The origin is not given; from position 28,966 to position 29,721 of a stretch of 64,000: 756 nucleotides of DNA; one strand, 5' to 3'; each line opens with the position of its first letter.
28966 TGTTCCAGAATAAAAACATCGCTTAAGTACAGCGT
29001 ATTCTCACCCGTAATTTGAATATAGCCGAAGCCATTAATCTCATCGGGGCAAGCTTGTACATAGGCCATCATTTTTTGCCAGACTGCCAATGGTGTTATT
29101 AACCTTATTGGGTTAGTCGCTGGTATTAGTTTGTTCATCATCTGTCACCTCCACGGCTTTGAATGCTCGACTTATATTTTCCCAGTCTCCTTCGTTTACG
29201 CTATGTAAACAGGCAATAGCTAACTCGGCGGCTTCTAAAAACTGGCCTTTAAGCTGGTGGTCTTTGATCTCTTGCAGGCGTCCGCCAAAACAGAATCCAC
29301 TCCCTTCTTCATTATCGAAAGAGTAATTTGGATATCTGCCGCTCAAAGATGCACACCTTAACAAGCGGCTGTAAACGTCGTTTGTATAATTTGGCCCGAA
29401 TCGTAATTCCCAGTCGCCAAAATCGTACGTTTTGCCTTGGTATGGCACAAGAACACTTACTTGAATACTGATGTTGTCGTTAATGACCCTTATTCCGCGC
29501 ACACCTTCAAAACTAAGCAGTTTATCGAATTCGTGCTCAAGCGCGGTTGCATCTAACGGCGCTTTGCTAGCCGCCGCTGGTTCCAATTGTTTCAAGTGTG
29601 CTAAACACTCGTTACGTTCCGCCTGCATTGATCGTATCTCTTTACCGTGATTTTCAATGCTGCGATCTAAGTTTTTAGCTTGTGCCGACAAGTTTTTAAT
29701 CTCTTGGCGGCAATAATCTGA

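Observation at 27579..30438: Ubl + minimal E1 + JAMM peptidase cassette whose E2-like partner is a membrane-anchored coiled-coil protein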

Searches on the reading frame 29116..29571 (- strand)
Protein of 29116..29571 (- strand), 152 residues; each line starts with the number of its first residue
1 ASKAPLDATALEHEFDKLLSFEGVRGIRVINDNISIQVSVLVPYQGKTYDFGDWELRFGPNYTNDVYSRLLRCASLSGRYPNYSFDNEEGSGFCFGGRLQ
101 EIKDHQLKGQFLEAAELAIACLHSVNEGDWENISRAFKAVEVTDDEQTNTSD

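Call 16: search_solved_structures(query=A2, max_evalue=10, show_alignments=2)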
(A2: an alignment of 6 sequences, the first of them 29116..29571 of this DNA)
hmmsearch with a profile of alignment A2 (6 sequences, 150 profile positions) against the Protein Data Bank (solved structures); distinct sequences matched with E-value up to 10: 5.
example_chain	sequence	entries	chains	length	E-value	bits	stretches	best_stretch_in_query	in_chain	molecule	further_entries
2a50_B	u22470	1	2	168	0.74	12.8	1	67-114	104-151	GFP-like non-fluorescent chromoprotein FP595 chain 2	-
2a53_B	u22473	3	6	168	0.74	12.8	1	67-114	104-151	GFP-like non-fluorescent chromoprotein FP595 chain 2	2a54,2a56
2a52_B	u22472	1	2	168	0.74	12.8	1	67-114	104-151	GFP-like non-fluorescent chromoprotein FP595 chain 2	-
1xmz_C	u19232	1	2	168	0.75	12.8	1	67-114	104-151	GFP-like non-fluorescent chromoprotein FP595 chain 2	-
1xqm_A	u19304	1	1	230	1.2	12.1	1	67-114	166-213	kindling fluorescent protein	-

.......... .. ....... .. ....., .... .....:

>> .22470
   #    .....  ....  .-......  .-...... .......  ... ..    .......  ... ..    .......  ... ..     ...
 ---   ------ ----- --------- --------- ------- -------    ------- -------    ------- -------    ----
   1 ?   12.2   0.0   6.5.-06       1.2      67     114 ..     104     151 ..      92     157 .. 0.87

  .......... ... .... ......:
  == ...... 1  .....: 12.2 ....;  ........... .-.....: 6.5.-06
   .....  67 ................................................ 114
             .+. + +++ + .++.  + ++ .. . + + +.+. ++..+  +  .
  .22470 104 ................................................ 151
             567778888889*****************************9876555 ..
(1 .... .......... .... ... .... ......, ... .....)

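Call 17: find_homologous_proteins(query=A2, max_evalue=0.01)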
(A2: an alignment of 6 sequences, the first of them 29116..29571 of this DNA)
Query A2 (6 sequences) (152 aa, profile of the alignment): 7 proteins with E <= 0.01 among 811 candidates.
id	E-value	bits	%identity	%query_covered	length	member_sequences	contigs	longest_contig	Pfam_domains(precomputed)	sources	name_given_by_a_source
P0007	1.2e-46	176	38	78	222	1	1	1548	-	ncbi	-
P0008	2.6e-45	172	40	72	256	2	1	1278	-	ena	-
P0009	1.9e-43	166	36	85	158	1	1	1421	-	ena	-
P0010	1.7e-36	143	32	86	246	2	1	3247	-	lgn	-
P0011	6.2e-27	112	29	77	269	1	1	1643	-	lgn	-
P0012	7.5e-27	112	50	30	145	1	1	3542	-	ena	-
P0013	8.2e-11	60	23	98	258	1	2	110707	-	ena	-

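Call 19: find_encoding_contigs(protein=P0013, flank=6000, max_places=2)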
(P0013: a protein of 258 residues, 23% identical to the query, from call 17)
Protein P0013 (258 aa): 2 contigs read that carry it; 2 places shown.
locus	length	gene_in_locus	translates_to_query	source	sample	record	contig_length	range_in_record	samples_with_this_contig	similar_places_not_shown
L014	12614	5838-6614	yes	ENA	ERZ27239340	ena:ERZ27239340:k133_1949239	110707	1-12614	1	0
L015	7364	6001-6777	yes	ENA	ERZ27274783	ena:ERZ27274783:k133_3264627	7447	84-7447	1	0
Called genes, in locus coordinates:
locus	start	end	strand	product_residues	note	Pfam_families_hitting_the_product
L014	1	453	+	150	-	?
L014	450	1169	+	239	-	PF24827:AstE_AspA_cat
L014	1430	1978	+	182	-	-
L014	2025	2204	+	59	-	PF04024:PspC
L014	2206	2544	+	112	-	-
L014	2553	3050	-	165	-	-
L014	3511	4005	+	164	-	-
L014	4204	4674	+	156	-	PF01243:PNPOx_N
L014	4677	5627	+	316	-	-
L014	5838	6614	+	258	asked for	-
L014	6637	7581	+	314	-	-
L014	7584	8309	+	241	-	-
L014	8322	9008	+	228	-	PF00899:ThiF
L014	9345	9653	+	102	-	-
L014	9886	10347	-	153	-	PF06146:PsiE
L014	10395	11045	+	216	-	-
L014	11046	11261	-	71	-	-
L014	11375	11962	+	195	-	PF00702:Hydrolase, PF13419:HAD_2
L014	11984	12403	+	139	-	PF00075:RNase_H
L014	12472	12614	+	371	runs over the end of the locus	PF16162:KwaB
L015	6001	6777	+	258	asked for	-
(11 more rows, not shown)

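Call 22: search_protein_representatives(alignment_id=A2)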
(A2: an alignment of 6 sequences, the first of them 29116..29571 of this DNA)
Query: 6 sequences, 150 profile positions. Proteins with E-value up to 0.001 (for the whole library): 531; up to 1e-10: 332; up to 1e-30: 120. The best 150 are listed.
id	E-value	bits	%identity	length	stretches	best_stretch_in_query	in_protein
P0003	9.3e-57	207.3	-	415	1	2-145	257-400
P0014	2.1e-55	202.9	-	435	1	3-147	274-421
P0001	1.0e-54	200.6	-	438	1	3-150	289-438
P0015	4.3e-54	198.6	-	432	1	2-147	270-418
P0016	7.3e-53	194.6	-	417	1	8-145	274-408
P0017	4.4e-52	192.1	-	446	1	6-146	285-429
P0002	3.7e-49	182.6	-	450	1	2-139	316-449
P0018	5.9e-48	178.7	-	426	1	1-145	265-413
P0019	7.6e-48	178.3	-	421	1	2-146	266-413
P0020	1.0e-47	177.9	-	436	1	3-145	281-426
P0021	4.1e-46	172.7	-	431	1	3-147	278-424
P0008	8.2e-46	171.7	-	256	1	4-146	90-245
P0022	1.4e-45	171.0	-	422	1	3-145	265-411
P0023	3.3e-45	169.8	-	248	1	2-139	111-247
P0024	4.5e-45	169.3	-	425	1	7-147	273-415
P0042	4.7e-41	156.3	-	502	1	5-140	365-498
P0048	1.3e-40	154.8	-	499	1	8-142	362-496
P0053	2.2e-40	154.1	-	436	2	9-139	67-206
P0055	4.5e-40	153.1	-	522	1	2-139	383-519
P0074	9.3e-37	142.4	-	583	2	4-135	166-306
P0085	6.5e-36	139.6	-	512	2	7-139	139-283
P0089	1.3e-35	138.6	-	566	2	5-139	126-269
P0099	2.5e-34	134.5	-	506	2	6-142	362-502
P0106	7.3e-34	132.9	-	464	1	9-145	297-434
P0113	6.6e-33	129.9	-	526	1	6-142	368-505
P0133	4.9e-30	120.5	-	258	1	5-139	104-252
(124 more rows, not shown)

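Call 37: predict_structure(alignment_id=A3)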
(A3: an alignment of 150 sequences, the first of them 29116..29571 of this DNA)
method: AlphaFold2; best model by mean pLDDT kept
length: 152 residues; sequences in the alignment: 150
mean_pLDDT: 91.8   pTM: 0.85
mean pLDDT of the five models: 91.8, 91.3, 90.1, 89.9, 89.7
residues with pLDDT >= 90: 120; 70-90: 23; 50-70: 8; < 50: 1
segments of 3 or more residues with pLDDT < 50: none
pLDDT, mean of each block of 10 residues (from residue 1): 81 95 97 97 97 96 91 88 90 94 96 97 97 96 73 48
secondary structure, 60 per line:
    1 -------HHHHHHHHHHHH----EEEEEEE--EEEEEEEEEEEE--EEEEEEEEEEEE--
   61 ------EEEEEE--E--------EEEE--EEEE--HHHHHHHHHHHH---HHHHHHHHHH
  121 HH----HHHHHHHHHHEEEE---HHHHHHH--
elements in order: H8-19 E24-30 E33-44 E47-58 E67-72 E84-87 E90-93 H96-107 H111-122 H127-136 E137-140 H144-150

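Call 39: fold_search(model_id=the predicted structure, library=pdb)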
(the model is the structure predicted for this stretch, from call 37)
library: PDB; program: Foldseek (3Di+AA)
matches with E <= 10: 688; with E <= 0.001: 0
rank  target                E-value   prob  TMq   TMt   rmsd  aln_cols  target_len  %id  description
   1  2d4r_C                5.2e-02  0.12  0.17  0.17  14.7       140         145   15  Crystal structure of TTHA0849 from Thermus thermophilus HB8 (released 2005-12-13)
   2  2d4r_A                7.0e-02  0.21  0.24  0.25  13.6       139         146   14  Crystal structure of TTHA0849 from Thermus thermophilus HB8 (released 2005-12-13)
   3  7zlx_K                8.9e-02  0.75  0.34  0.37   5.4       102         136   13  Crystal Structure of the TSG101-UEV domain:space group P21 (released 2022-06-22)
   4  7zlx_H                1.2e-01  0.69  0.36  0.38   7.8       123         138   12  Crystal Structure of the TSG101-UEV domain:space group P21 (released 2022-06-22)
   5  5tph_A                1.3e-01  0.69  0.18  0.23   7.5        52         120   21  Crystal structure of a de novo designed protein homodimer with curved beta-sheet (released 2017-01-25)
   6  3ov4_D                1.3e-01  0.38  0.24  0.28  10.1        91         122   16  Crystal Structure of Ketosteroid Isomerase P39GV40GS42G from Pseudomonas Testosteroni (tKSI) bound to Equilenin (released 2011-10-26)
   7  6n13_MODEL_1_C        1.3e-01  0.35  0.33  0.33  10.0       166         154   10  UbcH7-Ub Complex with R0RBR Parkin and phosphoubiquitin (released 2018-11-28)
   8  2ns9_B                1.3e-01  0.08  0.14  0.14  14.9       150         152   13  Crystal structure of protein APE2225 from Aeropyrum pernix K1, Pfam COXG (released 2006-11-14)
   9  6w40_B                1.6e-01  0.60  0.20  0.26   6.7        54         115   20  An enumerative algorithm for de novo design of proteins with diverse pocket structures (released 2020-04-08)
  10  6w3g_B                1.9e-01  0.84  0.22  0.30   2.3        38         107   24  Rd1NTF2_04 with long sheet (released 2020-04-15)
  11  3t8u_B                2.0e-01  0.41  0.22  0.26   8.9        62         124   19  Crystal structure of ketosteroid isomerase Y14AY55FD99A from Pseudomonas testosteroni (released 2011-11-23)
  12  5tph_B                2.1e-01  0.57  0.18  0.23   7.3        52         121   21  Crystal structure of a de novo designed protein homodimer with curved beta-sheet (released 2017-01-25)
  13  6uae_B                2.1e-01  0.33  0.24  0.29  10.2        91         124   15  Ketosteroid isomerase (C. testosteroni) with truncated & designed loop for precise positioning of a catalytic E38 (released 2020-09-16)
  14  5tpj                  2.3e-01  0.41  0.17  0.21   6.3        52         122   19  Crystal structure of a de novo designed protein with curved beta-sheet (released 2017-01-25)
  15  8yjy_B                2.4e-01  0.51  0.39  0.38   6.7       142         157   10  Cryo-EM Structure of CdnG-E2 complex from Serratia marcescens (released 2024-05-01)
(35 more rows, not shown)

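Call 41: find_related_loci(query=A2, collection=viral_contigs, flank=6000)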
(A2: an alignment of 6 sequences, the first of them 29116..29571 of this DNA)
Query A2 (152 aa) in viral_contigs; peptide patterns used: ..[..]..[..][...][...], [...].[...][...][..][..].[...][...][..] (x = any residue, [..] = any of these).
118 stretches matched a pattern, but none encodes a relative of the query by tblastn (E <= 1e-3).

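Call 44: find_encoding_contigs(protein=P0074, flank=6000, max_places=2)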
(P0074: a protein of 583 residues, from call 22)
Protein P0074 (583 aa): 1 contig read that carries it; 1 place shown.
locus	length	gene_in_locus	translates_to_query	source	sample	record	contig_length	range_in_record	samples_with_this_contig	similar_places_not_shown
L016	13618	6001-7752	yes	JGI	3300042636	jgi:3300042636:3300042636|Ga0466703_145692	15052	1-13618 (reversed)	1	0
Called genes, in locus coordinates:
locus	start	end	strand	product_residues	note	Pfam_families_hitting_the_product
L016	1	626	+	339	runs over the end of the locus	PF00005:ABC_tran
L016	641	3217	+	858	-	-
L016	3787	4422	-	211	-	-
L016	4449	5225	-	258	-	PF13171:DUF4004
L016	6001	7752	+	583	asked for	-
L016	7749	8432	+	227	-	-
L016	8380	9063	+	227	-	PF00899:ThiF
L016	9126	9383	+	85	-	-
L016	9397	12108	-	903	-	-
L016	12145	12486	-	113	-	PF01934:HepT-like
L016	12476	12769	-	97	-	PF01909:NTP_transf_2, PF18765:Polbeta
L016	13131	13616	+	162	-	?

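Call 45: find_encoding_contigs(protein=P0053, flank=6000, max_places=2)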
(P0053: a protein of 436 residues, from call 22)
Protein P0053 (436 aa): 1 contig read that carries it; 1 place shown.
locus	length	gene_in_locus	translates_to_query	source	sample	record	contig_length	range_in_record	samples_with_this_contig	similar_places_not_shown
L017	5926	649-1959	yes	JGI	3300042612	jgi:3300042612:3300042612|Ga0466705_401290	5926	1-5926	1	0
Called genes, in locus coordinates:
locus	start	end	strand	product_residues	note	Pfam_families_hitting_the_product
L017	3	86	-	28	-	?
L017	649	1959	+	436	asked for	-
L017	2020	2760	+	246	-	-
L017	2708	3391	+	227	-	PF00899:ThiF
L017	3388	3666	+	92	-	-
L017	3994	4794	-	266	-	PF13484:Fer4_16 (weak)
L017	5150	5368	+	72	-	PF12668:DUF3791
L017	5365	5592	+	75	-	PF13151:DUF3990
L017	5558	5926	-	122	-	?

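Call 71: find_related_loci(query=A2, collection=metagenome_contigs, flank=8000)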
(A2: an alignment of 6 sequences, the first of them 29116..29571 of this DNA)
Query A2 (152 aa) in metagenome_contigs; peptide patterns used: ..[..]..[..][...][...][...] (x = any residue, [..] = any of these).
142 stretches matched a pattern; 5 encode a relative of the query (tblastn E <= 1e-3); 5 distinct loci.
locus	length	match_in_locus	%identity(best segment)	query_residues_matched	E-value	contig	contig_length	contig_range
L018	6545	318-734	44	1-138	4e-32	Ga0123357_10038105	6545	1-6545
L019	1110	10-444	43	2-143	5e-30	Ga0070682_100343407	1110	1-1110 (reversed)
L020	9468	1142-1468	41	32-144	2e-20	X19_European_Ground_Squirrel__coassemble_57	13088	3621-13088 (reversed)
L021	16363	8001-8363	39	17-144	2e-19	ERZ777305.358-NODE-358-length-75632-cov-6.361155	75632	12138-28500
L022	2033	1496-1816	30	14-113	7e-11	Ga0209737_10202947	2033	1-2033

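Call 72: list_cluster_members(proteins=[P0013, P0053, P0074, P0089, P0085, P0042, P0055, P0099, P0113, P0133])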
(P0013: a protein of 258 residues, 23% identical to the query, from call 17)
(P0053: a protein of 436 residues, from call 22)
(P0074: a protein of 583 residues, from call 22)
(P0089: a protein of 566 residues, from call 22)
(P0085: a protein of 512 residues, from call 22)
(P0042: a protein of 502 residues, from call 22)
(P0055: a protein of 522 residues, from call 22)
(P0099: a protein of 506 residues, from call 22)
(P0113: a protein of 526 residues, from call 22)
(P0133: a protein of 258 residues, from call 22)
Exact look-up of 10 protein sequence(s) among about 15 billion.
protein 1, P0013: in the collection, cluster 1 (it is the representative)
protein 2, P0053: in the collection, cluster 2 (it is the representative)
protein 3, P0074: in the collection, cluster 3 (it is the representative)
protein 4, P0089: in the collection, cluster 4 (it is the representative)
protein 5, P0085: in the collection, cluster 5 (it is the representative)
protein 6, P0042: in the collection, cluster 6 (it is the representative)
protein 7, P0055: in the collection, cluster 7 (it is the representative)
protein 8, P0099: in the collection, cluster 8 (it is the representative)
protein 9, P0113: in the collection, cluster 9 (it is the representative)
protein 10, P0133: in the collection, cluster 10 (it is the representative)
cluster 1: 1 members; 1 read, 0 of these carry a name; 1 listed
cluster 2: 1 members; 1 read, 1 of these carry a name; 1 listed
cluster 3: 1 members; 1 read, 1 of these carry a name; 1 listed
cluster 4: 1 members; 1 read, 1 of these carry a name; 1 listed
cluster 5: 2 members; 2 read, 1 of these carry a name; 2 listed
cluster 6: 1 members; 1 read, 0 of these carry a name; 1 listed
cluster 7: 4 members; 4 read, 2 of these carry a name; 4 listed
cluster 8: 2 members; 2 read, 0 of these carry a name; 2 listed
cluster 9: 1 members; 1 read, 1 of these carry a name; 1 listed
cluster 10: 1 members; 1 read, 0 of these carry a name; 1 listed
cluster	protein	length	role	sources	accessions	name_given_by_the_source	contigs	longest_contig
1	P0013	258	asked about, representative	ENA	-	-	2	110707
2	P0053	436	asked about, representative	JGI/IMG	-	hypothetical protein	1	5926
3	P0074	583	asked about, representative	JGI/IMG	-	hypothetical protein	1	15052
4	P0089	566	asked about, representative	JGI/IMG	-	FtsZ-binding cell division protein ZapB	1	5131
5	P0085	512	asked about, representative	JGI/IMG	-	-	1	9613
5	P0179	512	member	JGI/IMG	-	hypothetical protein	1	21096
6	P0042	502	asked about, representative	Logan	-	-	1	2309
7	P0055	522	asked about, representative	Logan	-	-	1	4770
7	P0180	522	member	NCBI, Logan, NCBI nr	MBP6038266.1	MAG: hypothetical protein KA604_02910 [Candidatus Saccharimonas sp.] | hypothetical protein [Candidatus Saccharimonas sp.]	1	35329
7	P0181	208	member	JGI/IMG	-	hypothetical protein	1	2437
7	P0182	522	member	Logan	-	-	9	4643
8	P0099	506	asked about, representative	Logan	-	-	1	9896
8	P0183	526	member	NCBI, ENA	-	-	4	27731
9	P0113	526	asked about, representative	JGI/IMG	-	hypothetical protein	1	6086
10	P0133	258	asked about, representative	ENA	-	-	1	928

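Call 82: fold_search(model_id=the predicted structure, library=viral)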
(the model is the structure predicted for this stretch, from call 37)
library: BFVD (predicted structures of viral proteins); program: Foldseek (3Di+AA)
matches with E <= 10: 1053; with E <= 0.001: 0
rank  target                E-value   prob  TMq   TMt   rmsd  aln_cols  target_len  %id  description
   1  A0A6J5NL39            1.7e-03  1.00  0.51  0.09   8.7       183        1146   14  Uncharacterized protein [uncultured Caudovirales phage]
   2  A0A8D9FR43            1.1e-02  0.15  0.13  0.13  17.0       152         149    9  Uncharacterized protein [uncultured marine phage]
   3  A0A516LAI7            1.2e-02  0.96  0.39  0.15   8.2       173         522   10  (no name in the UniProt tables at hand)
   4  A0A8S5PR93            2.0e-02  0.97  0.45  0.19   8.6       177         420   15  Uncharacterized protein [Siphoviridae sp. ct96x5]
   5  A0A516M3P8            3.2e-02  0.87  0.39  0.18   7.7       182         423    8  (no name in the UniProt tables at hand)
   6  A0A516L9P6            5.1e-02  0.85  0.40  0.16   9.2       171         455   10  (no name in the UniProt tables at hand)
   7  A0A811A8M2            5.5e-02  0.21  0.23  0.24  13.7       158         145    8  (no name in the UniProt tables at hand)
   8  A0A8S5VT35            6.1e-02  0.69  0.25  0.36   9.1       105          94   12  (no name in the UniProt tables at hand)
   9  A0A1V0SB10            7.8e-02  0.75  0.24  0.35   9.9        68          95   18  Uncharacterized protein [Catovirus CTV1]
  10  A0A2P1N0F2            7.8e-02  0.33  0.19  0.27  10.5        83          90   17  (no name in the UniProt tables at hand)
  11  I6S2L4                7.8e-02  0.16  0.22  0.12  13.9       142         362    8  (no name in the UniProt tables at hand)
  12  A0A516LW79            9.3e-02  0.85  0.47  0.18   9.8       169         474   14  (no name in the UniProt tables at hand)
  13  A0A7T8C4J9            1.2e-01  0.63  0.24  0.39   7.2        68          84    9  Uncharacterized protein [Bacillus phage 268TH004]
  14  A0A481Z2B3            1.2e-01  0.33  0.20  0.12   8.9        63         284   14  Proliferating cell nuclear antigen [Pithovirus LCPAC001]
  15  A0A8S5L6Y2            1.2e-01  0.20  0.24  0.30  14.5       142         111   10  Uncharacterized protein [Siphoviridae sp. ct45W1]
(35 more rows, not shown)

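Call 84: search_dna_similar(query=window:29116-29571:-, collection=phages, mode=protein, max_evalue=0.01, max_rows=10)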
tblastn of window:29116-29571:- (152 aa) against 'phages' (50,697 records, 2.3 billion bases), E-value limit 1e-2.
No match.
